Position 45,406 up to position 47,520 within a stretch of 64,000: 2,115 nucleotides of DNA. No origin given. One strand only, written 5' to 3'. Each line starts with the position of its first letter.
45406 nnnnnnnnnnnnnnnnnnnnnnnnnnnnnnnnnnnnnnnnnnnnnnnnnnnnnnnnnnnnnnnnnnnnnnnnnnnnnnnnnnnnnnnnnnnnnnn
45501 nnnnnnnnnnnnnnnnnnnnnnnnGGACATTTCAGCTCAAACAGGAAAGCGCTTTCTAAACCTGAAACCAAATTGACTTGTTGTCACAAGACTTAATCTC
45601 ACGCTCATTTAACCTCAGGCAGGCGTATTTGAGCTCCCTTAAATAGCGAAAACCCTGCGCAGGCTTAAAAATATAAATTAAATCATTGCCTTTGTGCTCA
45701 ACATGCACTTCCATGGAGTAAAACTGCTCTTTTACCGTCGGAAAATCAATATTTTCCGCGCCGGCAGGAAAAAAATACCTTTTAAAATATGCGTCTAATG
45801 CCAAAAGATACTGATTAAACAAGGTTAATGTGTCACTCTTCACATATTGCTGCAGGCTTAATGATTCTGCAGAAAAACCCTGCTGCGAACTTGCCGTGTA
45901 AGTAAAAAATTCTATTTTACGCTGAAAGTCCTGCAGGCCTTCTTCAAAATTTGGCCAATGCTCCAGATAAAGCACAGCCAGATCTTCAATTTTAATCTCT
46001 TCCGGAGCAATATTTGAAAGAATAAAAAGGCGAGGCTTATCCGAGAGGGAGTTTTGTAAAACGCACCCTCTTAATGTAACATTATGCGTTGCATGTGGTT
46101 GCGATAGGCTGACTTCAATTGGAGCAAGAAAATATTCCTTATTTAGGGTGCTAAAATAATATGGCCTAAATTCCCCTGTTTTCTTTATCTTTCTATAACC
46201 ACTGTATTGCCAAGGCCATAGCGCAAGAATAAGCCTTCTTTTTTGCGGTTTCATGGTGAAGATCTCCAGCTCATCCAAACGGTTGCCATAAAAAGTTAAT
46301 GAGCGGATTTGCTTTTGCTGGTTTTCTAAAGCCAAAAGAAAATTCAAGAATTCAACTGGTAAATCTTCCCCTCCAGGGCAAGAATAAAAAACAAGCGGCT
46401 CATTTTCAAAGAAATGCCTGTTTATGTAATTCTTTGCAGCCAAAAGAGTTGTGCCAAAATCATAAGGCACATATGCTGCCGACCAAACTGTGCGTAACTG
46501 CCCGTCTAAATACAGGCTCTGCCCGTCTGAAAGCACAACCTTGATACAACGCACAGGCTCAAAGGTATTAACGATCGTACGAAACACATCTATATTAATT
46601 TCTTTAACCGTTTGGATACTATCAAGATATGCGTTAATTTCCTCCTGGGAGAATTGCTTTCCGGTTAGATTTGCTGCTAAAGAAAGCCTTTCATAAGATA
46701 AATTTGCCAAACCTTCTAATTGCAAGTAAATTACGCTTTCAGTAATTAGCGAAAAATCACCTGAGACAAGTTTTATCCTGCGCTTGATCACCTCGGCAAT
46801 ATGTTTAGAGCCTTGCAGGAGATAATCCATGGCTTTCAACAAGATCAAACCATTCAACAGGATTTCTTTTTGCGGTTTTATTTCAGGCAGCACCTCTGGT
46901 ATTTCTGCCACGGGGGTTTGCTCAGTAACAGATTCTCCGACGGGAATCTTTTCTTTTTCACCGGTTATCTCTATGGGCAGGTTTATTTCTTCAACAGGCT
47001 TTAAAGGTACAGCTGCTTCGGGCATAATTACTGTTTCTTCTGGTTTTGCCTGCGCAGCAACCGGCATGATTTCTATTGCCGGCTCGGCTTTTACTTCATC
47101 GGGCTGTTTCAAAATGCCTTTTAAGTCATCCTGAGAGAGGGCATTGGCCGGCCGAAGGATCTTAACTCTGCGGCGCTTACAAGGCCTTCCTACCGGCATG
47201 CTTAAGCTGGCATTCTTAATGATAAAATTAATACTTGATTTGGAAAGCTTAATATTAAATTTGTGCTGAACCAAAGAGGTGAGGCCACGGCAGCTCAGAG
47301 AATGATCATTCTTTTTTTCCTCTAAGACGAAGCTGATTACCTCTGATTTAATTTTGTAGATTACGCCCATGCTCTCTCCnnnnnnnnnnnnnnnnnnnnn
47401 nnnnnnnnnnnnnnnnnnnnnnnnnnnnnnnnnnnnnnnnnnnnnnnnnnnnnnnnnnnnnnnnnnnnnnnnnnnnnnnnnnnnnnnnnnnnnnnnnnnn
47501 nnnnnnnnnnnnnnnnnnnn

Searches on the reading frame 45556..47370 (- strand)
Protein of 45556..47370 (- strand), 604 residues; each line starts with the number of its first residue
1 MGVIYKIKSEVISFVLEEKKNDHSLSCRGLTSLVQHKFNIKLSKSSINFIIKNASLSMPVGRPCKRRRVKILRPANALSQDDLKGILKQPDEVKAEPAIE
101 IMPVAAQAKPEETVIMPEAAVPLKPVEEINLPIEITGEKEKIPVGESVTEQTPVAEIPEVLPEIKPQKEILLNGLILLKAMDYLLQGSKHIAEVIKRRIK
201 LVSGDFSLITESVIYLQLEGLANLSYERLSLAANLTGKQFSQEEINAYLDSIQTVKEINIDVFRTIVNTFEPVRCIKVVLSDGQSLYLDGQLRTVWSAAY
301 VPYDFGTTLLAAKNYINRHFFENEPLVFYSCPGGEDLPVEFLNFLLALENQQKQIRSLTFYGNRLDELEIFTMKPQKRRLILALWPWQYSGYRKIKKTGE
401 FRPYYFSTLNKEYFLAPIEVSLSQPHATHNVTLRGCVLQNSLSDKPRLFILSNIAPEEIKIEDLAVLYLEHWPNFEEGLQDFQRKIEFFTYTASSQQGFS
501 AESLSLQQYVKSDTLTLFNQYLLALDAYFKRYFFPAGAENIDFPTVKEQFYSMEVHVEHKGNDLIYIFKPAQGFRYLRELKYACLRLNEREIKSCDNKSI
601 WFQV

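Call 6: search_protein_families(library=pfam, proteins=[window:45556-47370:-], max_evalue=0.01)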
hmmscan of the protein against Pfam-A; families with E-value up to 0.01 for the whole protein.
window:45556-47370:- (604 aa): 0 families

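Call 30: search_protein_families(library=ncbifam, proteins=[window:45556-47370:-], max_evalue=0.01)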
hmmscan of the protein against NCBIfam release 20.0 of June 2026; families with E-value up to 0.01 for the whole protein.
window:45556-47370:- (604 aa): 0 families
